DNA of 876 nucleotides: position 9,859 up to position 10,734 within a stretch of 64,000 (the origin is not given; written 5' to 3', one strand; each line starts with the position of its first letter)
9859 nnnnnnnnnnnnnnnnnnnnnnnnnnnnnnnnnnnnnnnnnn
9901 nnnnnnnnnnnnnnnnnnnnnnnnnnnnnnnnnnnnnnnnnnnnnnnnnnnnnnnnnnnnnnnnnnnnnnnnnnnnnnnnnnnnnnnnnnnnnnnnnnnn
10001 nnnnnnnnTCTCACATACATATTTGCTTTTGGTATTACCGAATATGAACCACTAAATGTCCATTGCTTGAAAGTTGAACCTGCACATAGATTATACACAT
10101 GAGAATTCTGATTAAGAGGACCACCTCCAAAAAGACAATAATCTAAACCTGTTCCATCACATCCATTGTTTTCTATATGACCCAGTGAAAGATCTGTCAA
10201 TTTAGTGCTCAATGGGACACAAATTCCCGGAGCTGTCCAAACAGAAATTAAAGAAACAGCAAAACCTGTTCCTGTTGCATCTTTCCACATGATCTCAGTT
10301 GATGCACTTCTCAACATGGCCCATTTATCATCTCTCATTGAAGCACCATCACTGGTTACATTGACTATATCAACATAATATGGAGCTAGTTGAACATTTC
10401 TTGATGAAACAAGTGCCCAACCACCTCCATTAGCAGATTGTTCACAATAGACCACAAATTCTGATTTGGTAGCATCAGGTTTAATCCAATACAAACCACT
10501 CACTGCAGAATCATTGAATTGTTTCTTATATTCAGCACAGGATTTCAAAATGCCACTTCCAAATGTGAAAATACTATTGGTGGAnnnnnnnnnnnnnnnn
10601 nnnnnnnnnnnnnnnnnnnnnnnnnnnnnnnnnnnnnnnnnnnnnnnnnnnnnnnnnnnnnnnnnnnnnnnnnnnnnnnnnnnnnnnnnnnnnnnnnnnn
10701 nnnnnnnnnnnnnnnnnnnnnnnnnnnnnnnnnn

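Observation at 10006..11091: Fibrinogen-related domain protein in a unicellular, protist-like genome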

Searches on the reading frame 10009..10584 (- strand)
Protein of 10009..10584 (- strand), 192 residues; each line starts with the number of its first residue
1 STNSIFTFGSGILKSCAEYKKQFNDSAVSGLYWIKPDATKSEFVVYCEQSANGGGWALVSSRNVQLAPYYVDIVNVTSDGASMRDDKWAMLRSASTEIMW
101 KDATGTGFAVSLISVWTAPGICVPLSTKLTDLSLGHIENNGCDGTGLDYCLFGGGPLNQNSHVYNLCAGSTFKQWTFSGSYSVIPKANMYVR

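Call 20: search_protein_representatives(alignment_id=A1)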
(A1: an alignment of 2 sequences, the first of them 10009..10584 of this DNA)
Query: 2 sequences, 208 profile positions. Proteins with E-value up to 0.001 (for the whole library): 739; up to 1e-10: 124; up to 1e-30: 8. The best 150 are listed.
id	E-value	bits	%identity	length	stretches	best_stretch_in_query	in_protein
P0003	1.6e-120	416.4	-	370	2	1-208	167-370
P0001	5.1e-107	372.3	-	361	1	7-208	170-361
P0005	2.7e-60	219.7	-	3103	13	22-64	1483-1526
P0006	7.3e-53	195.4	-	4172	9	13-67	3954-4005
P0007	3.4e-42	160.6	-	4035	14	19-68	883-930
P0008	3.1e-37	144.4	-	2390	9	17-64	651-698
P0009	3.7e-31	124.5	-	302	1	14-208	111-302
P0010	6.9e-31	123.6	-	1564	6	16-68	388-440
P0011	4.9e-29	117.6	-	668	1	20-193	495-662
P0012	6.3e-27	110.7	-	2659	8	15-73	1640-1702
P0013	1.7e-25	106.0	-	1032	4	18-69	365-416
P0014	6.7e-24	100.8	-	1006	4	4-68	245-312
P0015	6.8e-24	100.8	-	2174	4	17-85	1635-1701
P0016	1.0e-22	97.0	-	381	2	32-159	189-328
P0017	6.7e-22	94.3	-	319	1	19-168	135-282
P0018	2.1e-21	92.7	-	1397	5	16-68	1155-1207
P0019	1.0e-20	90.4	-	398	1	26-189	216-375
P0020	1.1e-20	90.4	-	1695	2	13-158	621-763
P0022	1.9e-20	89.6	-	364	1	7-191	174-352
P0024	9.7e-20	87.2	-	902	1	12-163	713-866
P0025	1.5e-19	86.6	-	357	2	7-161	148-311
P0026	2.4e-19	85.9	-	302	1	28-180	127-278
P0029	1.2e-18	83.7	-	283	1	37-195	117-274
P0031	2.4e-18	82.7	-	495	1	16-166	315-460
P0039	1.8e-16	76.6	-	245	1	13-164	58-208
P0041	2.5e-16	76.1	-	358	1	11-160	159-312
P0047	1.2e-15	73.8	-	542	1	19-170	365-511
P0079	2.7e-13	66.2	-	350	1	6-197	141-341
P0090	1.1e-12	64.2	-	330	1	19-204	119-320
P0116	3.7e-11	59.2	-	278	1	21-208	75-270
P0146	8.5e-10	54.7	-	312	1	9-208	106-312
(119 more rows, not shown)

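Call 23: search_protein_families(library=ncbifam, proteins=[P0009, P0017, P0029, P0041, P0079, P0146, P0019, P0022], max_evalue=0.01)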
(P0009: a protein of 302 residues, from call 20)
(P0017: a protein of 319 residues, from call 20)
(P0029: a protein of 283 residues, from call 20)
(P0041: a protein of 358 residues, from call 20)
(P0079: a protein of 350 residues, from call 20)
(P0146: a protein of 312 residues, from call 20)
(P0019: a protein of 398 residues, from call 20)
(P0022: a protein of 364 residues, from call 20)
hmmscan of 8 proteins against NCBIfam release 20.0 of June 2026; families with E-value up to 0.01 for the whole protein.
P0009 (302 aa): 1 family
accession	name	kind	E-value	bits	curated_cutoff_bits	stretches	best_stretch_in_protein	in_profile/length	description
NF040941.1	GGGWT_bact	domain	2e-11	43.7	30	1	119-161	1-46/46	fibrinogen-like YCDxxxxGGGW domain-containing protein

P0017 (319 aa): 1 family
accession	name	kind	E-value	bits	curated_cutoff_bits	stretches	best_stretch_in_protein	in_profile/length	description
NF040941.1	GGGWT_bact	domain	1.1e-19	70.2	30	1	138-181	1-46/46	fibrinogen-like YCDxxxxGGGW domain-containing protein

P0029 (283 aa): 1 family
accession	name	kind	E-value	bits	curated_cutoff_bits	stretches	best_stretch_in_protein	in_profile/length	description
NF040941.1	GGGWT_bact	domain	6e-11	42.2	30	1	118-148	16-46/46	fibrinogen-like YCDxxxxGGGW domain-containing protein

P0041 (358 aa): 1 family
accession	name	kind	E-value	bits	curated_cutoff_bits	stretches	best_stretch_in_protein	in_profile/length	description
NF040941.1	GGGWT_bact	domain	2e-20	72.5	30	1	172-217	1-46/46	fibrinogen-like YCDxxxxGGGW domain-containing protein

P0079 (350 aa): 1 family
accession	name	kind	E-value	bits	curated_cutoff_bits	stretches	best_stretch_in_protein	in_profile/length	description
NF040941.1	GGGWT_bact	domain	8.4e-23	80.1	30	1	158-202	1-45/46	fibrinogen-like YCDxxxxGGGW domain-containing protein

P0146 (312 aa): 4 families
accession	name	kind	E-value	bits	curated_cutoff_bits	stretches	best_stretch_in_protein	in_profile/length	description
NF040941.1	GGGWT_bact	domain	4e-11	42.8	30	1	134-166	10-45/46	fibrinogen-like YCDxxxxGGGW domain-containing protein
NF052502.1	man1P_GTase_Rv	exception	0.0018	17.2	440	1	34-99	246-311/352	mannose-1-phosphate guanylyltransferase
NF002060.0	PRK00892.1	subfamily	0.004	16.3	207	1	47-95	104-152/345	UDP-3-O-(3-hydroxymyristoyl)glucosamine N-acyltransferase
NF050158.1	CarbAnhydGPos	equivalog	0.0064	16.2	250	0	52-96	83-127/172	gamma carbonic anhydrase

P0019 (398 aa): 3 families
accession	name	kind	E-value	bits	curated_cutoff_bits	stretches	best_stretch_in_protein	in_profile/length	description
NF040941.1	GGGWT_bact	domain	4.4e-17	61.8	30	1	212-256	2-46/46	fibrinogen-like YCDxxxxGGGW domain-containing protein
TIGR04201.1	Myxo_Cys_RPT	repeat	7.5e-09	35.4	25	1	68-89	1-22/22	Cys-rich repeat-containing protein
NF033759.1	exchanger_TraA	exception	0.01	14.5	750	0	52-132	307-388/666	outer membrane exchange protein TraA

P0022 (364 aa): 1 family
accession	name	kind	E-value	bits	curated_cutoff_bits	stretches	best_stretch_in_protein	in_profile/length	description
NF040941.1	GGGWT_bact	domain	1.9e-10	40.6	30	1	187-228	1-46/46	fibrinogen-like YCDxxxxGGGW domain-containing protein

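Call 24: list_cluster_members(proteins=[P0009, P0011, P0022, P0017, P0019, P0029, P0090, P0116, P0005, P0006])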
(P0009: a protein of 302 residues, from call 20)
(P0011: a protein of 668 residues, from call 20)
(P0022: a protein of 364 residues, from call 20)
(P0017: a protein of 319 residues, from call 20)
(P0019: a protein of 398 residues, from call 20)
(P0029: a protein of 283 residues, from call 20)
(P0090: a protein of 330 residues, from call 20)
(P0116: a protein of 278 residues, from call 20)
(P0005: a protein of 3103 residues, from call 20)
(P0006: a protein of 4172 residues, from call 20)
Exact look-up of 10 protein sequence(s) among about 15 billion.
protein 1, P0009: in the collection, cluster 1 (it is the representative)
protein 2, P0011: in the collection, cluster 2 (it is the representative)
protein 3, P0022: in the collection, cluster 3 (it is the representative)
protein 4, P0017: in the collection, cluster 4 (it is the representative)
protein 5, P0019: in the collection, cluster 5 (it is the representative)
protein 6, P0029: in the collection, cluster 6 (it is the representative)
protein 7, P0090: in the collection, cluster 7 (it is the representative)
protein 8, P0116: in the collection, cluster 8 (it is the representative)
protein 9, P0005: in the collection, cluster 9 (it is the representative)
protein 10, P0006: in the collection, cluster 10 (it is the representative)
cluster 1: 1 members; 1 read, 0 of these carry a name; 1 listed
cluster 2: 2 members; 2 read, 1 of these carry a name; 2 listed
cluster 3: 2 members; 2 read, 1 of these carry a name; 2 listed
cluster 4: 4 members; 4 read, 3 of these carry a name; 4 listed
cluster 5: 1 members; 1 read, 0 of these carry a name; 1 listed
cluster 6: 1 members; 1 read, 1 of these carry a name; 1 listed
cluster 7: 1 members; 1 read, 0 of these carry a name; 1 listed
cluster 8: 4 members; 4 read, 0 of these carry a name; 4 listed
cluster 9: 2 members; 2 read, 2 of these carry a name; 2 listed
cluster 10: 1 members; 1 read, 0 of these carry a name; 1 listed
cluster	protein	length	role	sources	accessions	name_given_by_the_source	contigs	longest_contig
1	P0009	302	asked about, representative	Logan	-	-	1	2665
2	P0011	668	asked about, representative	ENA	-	-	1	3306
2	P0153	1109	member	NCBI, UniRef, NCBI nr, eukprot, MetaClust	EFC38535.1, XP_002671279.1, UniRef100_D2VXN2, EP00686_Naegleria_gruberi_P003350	predicted protein [Naegleria gruberi] | Predicted protein n=1 Tax=Naegleria gruberi TaxID=5762 RepID=D2VXN2_NAEGR | uncharacterized protein NAEGRDRAFT_73810 [Naegleria gruberi]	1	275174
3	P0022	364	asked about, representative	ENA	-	-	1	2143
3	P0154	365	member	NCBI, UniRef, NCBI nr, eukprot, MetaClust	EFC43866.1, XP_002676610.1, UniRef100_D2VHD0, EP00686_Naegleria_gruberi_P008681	predicted protein [Naegleria gruberi] | Predicted protein n=1 Tax=Naegleria gruberi TaxID=5762 RepID=D2VHD0_NAEGR | uncharacterized protein NAEGRDRAFT_68173 [Naegleria gruberi]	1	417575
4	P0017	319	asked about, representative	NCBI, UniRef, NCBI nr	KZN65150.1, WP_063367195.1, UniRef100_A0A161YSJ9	hypothetical protein N473_00855 [Pseudoalteromonas luteoviolacea CPMOR-1] | Fibrinogen C-terminal domain-containing protein n=1 Tax=Pseudoalteromonas luteoviolacea ... | fibrinogen-like YCDxxxxGGGW domain-containing protein [Pseudoalteromonas luteoviolacea]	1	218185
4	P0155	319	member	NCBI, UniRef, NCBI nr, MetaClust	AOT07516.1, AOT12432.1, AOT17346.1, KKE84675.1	fibrinogen-like YCDxxxxGGGW domain-containing protein [Pseudoalteromonas luteoviolacea] | Fibrinogen C-terminal domain-containing protein n=1 Tax=Pseudoalteromonas luteoviolacea ... | status=active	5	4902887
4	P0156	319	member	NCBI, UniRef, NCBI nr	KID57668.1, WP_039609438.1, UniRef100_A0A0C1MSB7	hypothetical protein JF50_10910 [Pseudoalteromonas luteoviolacea] | Fibrinogen C-terminal domain-containing protein n=1 Tax=Pseudoalteromonas luteoviolacea ... | fibrinogen-like YCDxxxxGGGW domain-containing protein [Pseudoalteromonas luteoviolacea]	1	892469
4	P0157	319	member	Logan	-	-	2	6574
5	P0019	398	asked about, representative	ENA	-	-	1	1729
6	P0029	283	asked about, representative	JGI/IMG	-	hypothetical protein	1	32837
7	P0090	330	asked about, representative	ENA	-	-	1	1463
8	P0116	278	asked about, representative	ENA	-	-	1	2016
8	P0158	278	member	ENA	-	-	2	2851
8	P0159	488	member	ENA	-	-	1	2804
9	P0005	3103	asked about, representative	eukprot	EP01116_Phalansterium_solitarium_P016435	TRINITY_DN3820_c0_g3_i1.p1 TRINITY_DN3820_c0_g3~~TRINITY_DN3820_c0_g3_i1.p1 ORF ...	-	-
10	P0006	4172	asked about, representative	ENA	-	-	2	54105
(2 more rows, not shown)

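Call 30: search_solved_structures(query=A2, max_evalue=0.01, show_alignments=3)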
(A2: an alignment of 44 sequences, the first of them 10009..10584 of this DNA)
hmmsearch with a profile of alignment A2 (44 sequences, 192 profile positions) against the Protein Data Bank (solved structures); distinct sequences matched with E-value up to 0.01: 76 (the best 60 are shown).
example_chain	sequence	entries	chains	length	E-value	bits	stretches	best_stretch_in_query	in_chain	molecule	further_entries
4wmo_F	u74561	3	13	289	4.7e-14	55.6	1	7-65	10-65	XEEL protein | Xenopus Embryonic Epidermal Lectin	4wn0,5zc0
3bvh_B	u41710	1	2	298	6.2e-13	51.9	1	9-67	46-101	Fibrinogen beta chain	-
1lt9_B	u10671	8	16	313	6.7e-13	51.8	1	9-67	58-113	Fibrinogen beta chain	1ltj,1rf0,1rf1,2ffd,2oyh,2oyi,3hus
1re3_B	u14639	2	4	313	6.7e-13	51.8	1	9-67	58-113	Fibrinogen beta chain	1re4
2z4e_B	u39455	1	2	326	7.2e-13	51.7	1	9-67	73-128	Fibrinogen beta chain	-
3e1i_B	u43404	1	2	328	7.3e-13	51.7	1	9-67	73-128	Fibrinogen beta chain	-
1fza_B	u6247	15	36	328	7.3e-13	51.7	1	9-67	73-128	FIBRINOGEN | FIBRIN | Fibrin beta chain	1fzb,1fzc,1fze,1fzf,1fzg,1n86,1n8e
7e1e_A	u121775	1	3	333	1.2e-12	51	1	4-65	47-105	Serum lectin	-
3h32_B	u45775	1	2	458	1.2e-12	51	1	9-67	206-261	Fibrinogen beta chain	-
3ghg_B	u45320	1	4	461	1.2e-12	51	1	9-67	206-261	Fibrinogen beta chain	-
1ei3_B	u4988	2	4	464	6.4e-12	48.6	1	9-66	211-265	FIBRINOGEN | Fibrinogen beta chain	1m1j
8fn9_A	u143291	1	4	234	6.6e-12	48.6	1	10-70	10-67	Tenascin-R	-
8fna_A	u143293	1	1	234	6.8e-12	48.5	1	11-70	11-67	Tenascin-R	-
1deq_B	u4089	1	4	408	1.1e-11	47.9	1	9-66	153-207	FIBRINOGEN (BETA CHAIN)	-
1jc9_A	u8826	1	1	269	1.6e-11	47.4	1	10-67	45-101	techylectin-5A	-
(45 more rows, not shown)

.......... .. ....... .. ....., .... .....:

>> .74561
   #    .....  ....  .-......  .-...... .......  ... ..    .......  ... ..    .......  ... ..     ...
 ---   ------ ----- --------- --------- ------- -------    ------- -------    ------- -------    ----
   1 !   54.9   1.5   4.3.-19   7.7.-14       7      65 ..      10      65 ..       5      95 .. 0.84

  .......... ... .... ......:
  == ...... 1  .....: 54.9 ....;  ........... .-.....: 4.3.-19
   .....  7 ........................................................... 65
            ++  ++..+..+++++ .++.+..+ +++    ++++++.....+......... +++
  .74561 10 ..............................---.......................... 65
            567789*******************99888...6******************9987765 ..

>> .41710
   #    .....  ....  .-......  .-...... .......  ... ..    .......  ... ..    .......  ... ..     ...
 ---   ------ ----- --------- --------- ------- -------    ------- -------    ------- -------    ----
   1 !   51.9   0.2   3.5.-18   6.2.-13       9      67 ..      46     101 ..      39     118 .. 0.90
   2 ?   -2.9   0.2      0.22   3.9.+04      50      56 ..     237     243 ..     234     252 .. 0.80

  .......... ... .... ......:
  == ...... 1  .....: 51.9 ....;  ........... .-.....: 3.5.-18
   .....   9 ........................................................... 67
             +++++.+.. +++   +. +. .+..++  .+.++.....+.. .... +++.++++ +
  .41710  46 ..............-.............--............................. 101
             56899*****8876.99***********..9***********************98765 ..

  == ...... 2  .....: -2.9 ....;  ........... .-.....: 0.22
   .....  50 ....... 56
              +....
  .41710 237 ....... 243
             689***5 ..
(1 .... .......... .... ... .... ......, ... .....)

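Call 31: search_protein_families(library=pfam, alignment_id=A2, max_evalue=0.01)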
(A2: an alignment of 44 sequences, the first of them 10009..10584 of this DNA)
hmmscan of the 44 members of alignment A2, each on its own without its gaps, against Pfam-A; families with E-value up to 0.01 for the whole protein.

A. member 1, window:10009-10584:- (192 aa): 1 family
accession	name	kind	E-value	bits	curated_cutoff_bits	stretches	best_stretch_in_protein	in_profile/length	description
PF00147.23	Fibrinogen_C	-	2e-06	28.2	22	1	14-63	3-50/221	Fibrinogen beta and gamma chains, C-terminal globular domain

B. families by the number of members that match (of 44 scanned): 5 families
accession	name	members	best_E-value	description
PF00147.23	Fibrinogen_C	42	3.3e-11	Fibrinogen beta and gamma chains, C-terminal globular domain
PF01410.23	COLFI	18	1.2e-06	Fibrillar collagen C-terminal domain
PF08685.16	GON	1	0.0011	GON domain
PF15274.11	MLIP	1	0.0052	Muscular LMNA-interacting protein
PF23813.1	AdfA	1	0.0062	Anti-DarT factor A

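Call 35: predict_structure(alignment_id=A2)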
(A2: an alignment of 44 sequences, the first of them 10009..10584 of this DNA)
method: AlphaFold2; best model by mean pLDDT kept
length: 192 residues; sequences in the alignment: 44
mean_pLDDT: 92.6   pTM: 0.90
mean pLDDT of the five models: 92.6, 92.1, 91.8, 91.7, 91.4
residues with pLDDT >= 90: 154; 70-90: 29; 50-70: 7; < 50: 2
segments of 3 or more residues with pLDDT < 50: none
pLDDT, mean of each block of 10 residues (from residue 1): 64 96 94 96 97 98 96 97 98 98 96 95 96 93 84 81 90 95 94 98
secondary structure, 60 per line:
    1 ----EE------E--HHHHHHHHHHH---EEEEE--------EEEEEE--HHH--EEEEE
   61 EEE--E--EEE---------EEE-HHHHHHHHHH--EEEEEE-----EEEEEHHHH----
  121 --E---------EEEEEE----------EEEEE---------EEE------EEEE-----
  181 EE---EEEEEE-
elements in order: H16-26 E30-34 E43-48 E56-63 E69-71 E81-83 H85-94 E97-102 E108-112 H113-116 E133-138 E149-153 E163-165 E172-175 E186-191

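Call 40: fold_search(model_id=the predicted structure, library=pdb)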
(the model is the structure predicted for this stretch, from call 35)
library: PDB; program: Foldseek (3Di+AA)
matches with E <= 10: 173; with E <= 0.001: 139
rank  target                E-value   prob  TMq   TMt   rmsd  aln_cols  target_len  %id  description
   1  1rf1_B                1.3e-06  1.00  0.44  0.31  10.7       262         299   13  Crystal Structure of Fragment D of gammaE132A Fibrinogen with the Peptide Ligand Gly-His-Arg-Pro-amide (released 2004-03-16)
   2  2oyi_B                1.7e-06  1.00  0.43  0.30  11.4       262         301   16  Crystal Structure of Fragment D of gammaD298,301A Fibrinogen with the Peptide Ligand Gly-Pro-Arg-Pro-Amide (released 2007-05-15)
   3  1fzc_B                1.9e-06  1.00  0.45  0.30  10.4       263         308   15  CRYSTAL STRUCTURE OF FRAGMENT DOUBLE-D FROM HUMAN FIBRIN WITH TWO DIFFERENT BOUND LIGANDS (released 1998-10-14)
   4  1lt9_E                2.8e-06  1.00  0.42  0.30  10.8       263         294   15  Crystal Structure of Recombinant Human Fibrinogen Fragment D (released 2002-11-06)
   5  1re3_E                3.2e-06  1.00  0.45  0.31  10.3       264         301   14  Crystal Structure of Fragment D of BbetaD398A Fibrinogen with the Peptide Ligand Gly-His-Arg-Pro-Amide (released 2004-05-25)
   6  1re4_B                4.9e-06  1.00  0.35  0.23   8.6       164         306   13  Crystal Structure of Fragment D of BbetaD398A Fibrinogen (released 2004-05-25)
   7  1ei3_B                5.2e-06  1.00  0.36  0.19   9.2       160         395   17  CRYSTAL STRUCTURE OF NATIVE CHICKEN FIBRINOGEN (released 2000-05-10)
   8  1rf0_E                5.5e-06  1.00  0.37  0.25   8.8       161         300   15  Crystal Structure of Fragment D of gammaE132A Fibrinogen (released 2004-03-16)
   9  1lt9_B                6.2e-06  1.00  0.45  0.31   9.3       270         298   12  Crystal Structure of Recombinant Human Fibrinogen Fragment D (released 2002-11-06)
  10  1fze_B                6.6e-06  1.00  0.50  0.34   8.8       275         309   16  CRYSTAL STRUCTURE OF FRAGMENT DOUBLE-D FROM HUMAN FIBRIN (released 1999-06-08)
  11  1fzf_E                7.5e-06  1.00  0.39  0.27   8.6       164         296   15  CRYSTAL STRUCTURE OF FRAGMENT DOUBLE-D FROM HUMAN FIBRIN WITH THE PEPTIDE LIGAND GLY-HIS-ARG-PRO-AMIDE (released 1999-06-08)
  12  3e1i_B                8.5e-06  1.00  0.44  0.31  10.7       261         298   13  Crystal Structure of BbetaD432A Variant Fibrinogen Fragment D with the Peptide Ligand Gly-His-Arg-Pro-amide (released 2009-01-13)
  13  8vgp_A                9.0e-06  1.00  0.47  0.42   8.1       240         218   14  CryoEM structure of Angiopoietin-2 in complex with engineered conformationally rigid Fab 5A12.6DS (released 2024-10-30)
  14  1re3_B                9.5e-06  1.00  0.42  0.30  11.2       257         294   16  Crystal Structure of Fragment D of BbetaD398A Fibrinogen with the Peptide Ligand Gly-His-Arg-Pro-Amide (released 2004-05-25)
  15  2h43_B                9.5e-06  1.00  0.44  0.30  11.2       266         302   16  Crystal Structure of Human Fragment D Complexed with Ala-His-Arg-Pro-amide (released 2006-12-05)
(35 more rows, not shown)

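Call 50: list_cluster_members(proteins=[P0016, P0024, P0025, P0026, P0031, P0039, P0041, P0047, P0079, P0146])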
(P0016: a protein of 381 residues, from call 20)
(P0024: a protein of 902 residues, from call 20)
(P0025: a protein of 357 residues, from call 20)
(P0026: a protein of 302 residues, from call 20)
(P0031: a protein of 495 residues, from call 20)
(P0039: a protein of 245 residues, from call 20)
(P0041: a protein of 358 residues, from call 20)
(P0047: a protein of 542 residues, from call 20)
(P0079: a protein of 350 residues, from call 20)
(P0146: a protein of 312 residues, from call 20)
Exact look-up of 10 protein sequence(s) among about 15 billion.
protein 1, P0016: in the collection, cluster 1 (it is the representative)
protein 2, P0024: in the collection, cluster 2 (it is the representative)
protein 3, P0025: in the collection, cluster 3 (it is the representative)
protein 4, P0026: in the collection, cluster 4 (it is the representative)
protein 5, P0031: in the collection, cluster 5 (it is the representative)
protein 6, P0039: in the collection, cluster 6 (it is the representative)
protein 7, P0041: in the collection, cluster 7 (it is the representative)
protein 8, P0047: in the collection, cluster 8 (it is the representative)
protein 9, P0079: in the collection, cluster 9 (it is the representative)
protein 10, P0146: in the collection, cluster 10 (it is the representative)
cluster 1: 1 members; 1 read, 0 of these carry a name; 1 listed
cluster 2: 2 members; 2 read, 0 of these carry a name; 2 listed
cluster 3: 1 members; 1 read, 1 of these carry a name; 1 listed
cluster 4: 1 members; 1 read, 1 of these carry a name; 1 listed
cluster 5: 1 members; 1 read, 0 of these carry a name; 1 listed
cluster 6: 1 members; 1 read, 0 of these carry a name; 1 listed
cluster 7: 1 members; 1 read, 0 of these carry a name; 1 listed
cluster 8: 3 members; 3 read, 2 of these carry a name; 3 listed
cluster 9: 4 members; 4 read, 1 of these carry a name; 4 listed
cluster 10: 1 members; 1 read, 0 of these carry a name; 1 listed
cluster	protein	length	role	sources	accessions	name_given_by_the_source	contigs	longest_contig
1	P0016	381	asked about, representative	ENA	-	-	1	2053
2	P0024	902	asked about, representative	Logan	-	-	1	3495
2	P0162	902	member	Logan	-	-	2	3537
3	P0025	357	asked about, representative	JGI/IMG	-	hypothetical protein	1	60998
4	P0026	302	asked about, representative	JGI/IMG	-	hypothetical protein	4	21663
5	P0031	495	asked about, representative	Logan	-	-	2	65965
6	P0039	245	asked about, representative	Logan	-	-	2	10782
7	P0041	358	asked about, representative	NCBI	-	-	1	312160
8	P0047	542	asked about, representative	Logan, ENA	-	-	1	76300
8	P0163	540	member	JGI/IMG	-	cysteine-rich repeat protein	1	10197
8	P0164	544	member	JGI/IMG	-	cysteine-rich repeat protein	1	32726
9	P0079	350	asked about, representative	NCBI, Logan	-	-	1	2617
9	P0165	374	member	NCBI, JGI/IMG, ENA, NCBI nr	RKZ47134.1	MAG: hypothetical protein DRR08_32665 [Candidatus Parabeggiatoa sp. nov. 2] | MAG: hypothetical protein DRR08_32665 [Gammaproteobacteria bacterium]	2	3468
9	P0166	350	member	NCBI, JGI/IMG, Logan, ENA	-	-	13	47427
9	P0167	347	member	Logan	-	-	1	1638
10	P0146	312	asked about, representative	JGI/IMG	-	-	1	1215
